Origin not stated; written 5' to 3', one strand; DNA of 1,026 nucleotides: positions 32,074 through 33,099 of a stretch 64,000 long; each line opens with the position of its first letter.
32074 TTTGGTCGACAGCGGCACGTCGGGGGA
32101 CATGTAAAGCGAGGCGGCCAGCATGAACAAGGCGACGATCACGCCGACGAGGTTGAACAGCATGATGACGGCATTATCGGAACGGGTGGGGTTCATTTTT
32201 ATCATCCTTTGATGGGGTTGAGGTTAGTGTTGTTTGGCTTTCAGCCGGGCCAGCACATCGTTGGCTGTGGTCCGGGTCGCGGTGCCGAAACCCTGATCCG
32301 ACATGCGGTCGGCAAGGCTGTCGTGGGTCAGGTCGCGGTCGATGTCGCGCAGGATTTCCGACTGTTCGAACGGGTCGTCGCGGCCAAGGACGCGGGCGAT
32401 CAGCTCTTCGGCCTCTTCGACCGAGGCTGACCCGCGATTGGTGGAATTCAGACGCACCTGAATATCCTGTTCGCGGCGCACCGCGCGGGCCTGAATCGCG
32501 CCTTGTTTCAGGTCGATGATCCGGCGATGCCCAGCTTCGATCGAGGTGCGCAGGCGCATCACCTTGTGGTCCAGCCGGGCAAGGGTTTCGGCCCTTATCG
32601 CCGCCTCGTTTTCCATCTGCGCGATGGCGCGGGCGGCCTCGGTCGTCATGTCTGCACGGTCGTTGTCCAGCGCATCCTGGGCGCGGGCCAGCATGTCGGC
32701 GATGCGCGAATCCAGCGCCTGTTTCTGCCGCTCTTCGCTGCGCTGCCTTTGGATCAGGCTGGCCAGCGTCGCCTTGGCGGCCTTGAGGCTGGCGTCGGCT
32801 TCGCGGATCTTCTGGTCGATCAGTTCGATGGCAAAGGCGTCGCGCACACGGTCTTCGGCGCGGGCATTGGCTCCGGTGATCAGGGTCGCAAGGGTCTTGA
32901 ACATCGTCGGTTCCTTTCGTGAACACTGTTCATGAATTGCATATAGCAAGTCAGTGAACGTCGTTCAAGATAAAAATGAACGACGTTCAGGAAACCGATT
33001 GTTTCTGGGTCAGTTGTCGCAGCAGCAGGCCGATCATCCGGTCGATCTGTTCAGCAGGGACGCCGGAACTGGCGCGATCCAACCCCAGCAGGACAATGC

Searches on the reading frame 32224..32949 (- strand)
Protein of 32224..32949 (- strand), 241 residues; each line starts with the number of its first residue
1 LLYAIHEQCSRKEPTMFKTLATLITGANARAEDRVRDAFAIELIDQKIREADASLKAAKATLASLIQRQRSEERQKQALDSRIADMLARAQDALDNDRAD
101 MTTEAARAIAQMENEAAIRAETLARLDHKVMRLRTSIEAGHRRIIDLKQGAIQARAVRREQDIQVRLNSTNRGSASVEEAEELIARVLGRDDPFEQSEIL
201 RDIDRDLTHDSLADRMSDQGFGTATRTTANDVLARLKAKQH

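Call 57: search_protein_families(library=pfam, proteins=[window:32224-32949:-], max_evalue=0.01)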
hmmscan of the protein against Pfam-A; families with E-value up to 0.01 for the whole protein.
window:32224-32949:- (241 aa): 2 families
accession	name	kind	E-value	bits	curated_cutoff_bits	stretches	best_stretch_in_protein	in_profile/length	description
PF04012.17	PspA_IM30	-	2.8e-13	50.4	33.9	1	16-240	2-218/220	PspA/IM30 family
PF13421.11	Band_7_1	-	0.0083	16.2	24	0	141-225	75-158/211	SPFH domain-Band 7 family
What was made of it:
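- Checked: pspA elsewhere in the window is confirmed at 32224-32949(-), PF04012 E=2.8e-13 (call 57).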
